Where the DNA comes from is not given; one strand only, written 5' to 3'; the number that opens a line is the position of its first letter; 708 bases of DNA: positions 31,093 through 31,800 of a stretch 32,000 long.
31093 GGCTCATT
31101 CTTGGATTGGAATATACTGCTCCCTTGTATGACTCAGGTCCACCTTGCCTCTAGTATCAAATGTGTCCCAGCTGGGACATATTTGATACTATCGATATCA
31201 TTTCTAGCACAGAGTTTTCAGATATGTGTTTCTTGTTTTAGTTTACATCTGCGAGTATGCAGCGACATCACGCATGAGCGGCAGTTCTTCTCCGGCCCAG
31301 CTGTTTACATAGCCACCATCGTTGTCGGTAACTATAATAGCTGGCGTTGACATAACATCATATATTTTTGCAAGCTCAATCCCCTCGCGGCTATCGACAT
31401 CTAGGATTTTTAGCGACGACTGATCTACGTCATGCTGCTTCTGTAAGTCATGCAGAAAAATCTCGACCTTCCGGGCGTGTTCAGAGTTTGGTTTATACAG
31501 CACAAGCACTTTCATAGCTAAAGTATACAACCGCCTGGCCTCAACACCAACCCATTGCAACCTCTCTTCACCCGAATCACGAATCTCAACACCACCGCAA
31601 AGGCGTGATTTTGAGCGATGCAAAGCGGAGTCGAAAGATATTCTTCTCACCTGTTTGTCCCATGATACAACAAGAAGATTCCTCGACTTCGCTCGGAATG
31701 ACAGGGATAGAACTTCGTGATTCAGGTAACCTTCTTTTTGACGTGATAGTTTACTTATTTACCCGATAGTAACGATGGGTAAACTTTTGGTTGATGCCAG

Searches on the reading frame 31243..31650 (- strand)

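Call 9: search_protein_families(library=pfam, proteins=[window:31243-31650:-], max_evalue=0.01)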
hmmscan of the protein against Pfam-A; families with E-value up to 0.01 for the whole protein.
window:31243-31650:- (135 aa): 1 family
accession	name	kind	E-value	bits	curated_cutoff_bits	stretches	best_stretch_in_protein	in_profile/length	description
PF20469.4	OLD-like_TOPRIM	-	0.0054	17.7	23.2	1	71-111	26-67/67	Overcoming lysogenization defect protein-like, TOPRIM domain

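Call 27: search_protein_families(library=ncbifam, proteins=[window:31243-31650:-], max_evalue=0.001)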
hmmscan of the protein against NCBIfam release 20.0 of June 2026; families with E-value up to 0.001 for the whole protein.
window:31243-31650:- (135 aa): 0 families

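Call 72: search_protein_families(library=padloc, proteins=[window:31243-31650:-], max_evalue=0.01)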
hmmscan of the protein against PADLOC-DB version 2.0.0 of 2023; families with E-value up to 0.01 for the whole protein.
window:31243-31650:- (135 aa): 0 families
